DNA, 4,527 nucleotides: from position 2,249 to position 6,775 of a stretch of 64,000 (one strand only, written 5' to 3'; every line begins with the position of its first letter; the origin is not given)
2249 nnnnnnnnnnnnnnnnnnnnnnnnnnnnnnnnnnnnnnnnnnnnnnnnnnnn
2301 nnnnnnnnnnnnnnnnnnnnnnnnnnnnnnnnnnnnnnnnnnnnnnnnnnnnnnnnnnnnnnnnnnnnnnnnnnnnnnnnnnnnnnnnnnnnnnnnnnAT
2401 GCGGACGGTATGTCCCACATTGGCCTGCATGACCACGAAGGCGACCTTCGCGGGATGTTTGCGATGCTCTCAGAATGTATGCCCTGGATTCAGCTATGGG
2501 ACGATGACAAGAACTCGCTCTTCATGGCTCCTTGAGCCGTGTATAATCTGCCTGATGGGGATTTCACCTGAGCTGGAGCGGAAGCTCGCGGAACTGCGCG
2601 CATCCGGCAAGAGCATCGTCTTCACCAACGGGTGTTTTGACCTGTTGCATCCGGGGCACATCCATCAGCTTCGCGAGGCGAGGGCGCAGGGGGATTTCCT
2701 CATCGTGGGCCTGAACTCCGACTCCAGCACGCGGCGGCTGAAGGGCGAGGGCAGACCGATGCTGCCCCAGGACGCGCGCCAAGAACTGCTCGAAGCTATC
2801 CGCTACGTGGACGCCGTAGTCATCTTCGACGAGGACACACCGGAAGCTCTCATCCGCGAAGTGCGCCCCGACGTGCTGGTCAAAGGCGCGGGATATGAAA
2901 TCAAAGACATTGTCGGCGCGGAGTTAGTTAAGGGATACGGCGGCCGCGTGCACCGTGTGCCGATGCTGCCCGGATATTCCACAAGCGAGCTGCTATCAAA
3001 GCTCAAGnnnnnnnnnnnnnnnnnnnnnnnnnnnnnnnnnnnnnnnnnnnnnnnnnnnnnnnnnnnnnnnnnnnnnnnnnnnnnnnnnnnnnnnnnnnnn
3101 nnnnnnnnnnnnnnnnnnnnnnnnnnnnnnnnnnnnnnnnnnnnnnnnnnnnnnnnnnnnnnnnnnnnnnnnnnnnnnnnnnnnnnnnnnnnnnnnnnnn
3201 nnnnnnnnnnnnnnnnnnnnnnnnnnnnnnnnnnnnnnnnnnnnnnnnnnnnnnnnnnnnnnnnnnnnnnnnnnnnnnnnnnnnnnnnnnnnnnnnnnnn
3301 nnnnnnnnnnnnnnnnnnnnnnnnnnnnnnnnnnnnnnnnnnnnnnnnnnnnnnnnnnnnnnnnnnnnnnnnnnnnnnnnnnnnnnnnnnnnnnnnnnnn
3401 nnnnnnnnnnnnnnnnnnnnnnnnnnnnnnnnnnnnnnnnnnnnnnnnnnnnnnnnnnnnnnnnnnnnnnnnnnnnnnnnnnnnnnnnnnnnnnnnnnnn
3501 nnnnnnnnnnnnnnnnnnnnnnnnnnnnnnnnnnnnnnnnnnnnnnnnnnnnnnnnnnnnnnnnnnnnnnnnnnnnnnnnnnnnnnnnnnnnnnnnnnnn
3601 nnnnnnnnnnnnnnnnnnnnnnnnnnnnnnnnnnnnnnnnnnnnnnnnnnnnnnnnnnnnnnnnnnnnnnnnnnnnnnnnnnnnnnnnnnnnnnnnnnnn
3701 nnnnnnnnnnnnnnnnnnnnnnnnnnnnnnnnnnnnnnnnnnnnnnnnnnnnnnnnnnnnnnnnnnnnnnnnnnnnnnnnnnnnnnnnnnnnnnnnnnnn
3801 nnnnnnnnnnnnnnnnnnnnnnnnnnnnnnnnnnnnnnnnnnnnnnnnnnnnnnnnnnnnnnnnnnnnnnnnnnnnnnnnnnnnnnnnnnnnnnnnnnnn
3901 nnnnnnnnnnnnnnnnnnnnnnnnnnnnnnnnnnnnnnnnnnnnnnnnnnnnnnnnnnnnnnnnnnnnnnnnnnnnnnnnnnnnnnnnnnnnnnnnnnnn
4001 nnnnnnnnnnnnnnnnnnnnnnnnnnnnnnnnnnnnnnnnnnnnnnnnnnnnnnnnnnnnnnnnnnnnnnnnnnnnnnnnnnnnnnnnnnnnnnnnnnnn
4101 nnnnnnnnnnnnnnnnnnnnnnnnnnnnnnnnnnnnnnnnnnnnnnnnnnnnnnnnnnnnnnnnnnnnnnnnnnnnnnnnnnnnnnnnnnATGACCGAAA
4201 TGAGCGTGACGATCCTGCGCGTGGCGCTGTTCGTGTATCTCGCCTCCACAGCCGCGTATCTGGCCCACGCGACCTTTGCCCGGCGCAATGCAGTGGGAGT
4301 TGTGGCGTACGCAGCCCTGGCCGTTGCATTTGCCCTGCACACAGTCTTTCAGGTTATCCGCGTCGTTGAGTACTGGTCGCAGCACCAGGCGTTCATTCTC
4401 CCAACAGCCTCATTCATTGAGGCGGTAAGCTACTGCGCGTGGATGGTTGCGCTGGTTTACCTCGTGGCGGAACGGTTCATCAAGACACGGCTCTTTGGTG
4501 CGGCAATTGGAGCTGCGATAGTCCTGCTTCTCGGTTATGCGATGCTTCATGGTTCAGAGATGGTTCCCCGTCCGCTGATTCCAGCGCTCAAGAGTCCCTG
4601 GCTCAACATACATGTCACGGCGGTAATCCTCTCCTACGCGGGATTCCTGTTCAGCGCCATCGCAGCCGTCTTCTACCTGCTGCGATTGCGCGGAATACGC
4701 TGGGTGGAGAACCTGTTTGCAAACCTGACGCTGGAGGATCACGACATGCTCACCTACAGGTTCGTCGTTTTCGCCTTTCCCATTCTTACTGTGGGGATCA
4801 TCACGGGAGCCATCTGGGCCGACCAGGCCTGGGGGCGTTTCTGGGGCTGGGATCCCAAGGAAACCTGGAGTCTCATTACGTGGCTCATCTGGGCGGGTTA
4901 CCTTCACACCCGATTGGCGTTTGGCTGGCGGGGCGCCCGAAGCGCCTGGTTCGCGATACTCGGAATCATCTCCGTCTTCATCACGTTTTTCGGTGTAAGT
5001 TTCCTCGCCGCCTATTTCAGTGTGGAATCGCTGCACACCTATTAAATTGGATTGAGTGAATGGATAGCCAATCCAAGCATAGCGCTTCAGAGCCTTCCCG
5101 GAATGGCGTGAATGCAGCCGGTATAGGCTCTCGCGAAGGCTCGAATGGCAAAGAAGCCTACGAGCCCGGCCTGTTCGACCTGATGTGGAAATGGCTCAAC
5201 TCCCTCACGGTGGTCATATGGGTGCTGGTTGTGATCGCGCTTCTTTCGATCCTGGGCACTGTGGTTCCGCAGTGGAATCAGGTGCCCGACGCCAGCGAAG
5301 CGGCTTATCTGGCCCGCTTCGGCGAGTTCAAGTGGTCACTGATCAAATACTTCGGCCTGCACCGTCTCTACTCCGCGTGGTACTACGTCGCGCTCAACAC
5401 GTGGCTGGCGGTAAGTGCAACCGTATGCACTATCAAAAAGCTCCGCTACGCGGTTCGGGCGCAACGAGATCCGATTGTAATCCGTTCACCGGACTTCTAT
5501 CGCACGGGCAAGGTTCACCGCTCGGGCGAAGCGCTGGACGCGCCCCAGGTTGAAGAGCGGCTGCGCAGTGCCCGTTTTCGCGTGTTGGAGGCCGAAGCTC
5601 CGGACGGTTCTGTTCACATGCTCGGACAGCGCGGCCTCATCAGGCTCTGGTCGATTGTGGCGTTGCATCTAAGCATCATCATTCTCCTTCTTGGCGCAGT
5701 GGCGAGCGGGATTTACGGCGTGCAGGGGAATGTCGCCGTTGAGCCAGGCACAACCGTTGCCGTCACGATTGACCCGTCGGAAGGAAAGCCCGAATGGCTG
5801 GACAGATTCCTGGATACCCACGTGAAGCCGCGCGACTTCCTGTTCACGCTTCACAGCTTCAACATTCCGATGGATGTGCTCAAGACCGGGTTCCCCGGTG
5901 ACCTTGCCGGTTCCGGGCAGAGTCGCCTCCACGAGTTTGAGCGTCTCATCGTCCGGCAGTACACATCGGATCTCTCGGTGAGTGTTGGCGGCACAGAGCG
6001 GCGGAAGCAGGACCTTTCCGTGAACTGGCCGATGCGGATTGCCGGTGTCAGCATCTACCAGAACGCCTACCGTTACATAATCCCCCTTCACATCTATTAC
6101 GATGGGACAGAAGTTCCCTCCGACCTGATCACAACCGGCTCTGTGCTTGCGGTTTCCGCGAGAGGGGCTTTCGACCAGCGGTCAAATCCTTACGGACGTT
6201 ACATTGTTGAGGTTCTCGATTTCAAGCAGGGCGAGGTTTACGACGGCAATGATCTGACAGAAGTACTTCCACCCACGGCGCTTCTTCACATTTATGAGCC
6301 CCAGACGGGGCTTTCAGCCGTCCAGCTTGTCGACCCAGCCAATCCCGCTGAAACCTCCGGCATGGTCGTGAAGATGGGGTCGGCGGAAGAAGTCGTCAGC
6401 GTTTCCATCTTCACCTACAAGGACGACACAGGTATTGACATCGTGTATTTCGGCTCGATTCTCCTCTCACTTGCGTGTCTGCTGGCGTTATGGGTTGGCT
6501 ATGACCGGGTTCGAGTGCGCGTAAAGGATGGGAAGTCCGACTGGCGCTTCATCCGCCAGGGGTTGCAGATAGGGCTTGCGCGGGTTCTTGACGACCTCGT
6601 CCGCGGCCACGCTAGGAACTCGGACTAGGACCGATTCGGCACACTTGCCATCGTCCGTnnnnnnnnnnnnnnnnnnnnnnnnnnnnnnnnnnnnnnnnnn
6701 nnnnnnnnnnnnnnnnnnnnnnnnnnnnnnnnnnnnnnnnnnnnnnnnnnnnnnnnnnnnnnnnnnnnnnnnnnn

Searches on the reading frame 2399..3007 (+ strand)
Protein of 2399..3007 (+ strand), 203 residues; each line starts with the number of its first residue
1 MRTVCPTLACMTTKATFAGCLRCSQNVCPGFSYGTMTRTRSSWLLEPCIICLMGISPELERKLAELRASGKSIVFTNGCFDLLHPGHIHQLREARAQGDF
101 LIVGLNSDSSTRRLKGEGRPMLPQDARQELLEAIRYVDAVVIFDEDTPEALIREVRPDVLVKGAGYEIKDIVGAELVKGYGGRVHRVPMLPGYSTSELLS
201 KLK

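Call 91: search_protein_families(library=pfam, proteins=[window:2399-3007:+], max_evalue=0.001)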
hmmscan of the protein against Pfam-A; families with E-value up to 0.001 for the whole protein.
window:2399-3007:+ (203 aa): 1 family
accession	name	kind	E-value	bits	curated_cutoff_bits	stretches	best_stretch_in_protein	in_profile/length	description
PF01467.32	CTP_transf_like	-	5.1e-20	72.5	21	1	75-173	1-103/133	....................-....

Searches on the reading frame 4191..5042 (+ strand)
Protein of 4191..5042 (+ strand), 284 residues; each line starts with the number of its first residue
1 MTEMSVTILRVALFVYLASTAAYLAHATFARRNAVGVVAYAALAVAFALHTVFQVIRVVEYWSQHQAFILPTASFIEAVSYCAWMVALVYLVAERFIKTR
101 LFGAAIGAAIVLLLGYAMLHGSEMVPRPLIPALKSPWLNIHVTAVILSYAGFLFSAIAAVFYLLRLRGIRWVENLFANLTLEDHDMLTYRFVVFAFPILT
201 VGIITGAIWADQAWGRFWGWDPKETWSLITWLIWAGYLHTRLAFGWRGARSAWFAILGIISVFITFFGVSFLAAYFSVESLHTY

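Call 91: search_protein_families(library=pfam, proteins=[window:4191-5042:+], max_evalue=0.001)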
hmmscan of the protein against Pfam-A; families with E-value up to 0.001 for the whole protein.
window:4191-5042:+ (284 aa): 1 family
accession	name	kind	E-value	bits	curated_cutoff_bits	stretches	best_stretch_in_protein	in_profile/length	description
PF01578.25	Cytochrom_C_asm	-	4.1e-47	161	29.9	1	76-272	5-207/212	Cytochrome C assembly protein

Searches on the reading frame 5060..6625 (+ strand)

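Call 91: search_protein_families(library=pfam, proteins=[window:5060-6625:+], max_evalue=0.001)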
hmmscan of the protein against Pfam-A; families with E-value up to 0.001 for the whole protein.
window:5060-6625:+ (522 aa): 1 family
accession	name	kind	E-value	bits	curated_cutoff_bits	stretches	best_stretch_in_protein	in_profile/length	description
PF05140.19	ResB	-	2e-52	179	24.6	1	51-337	3-265/486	ResB-like family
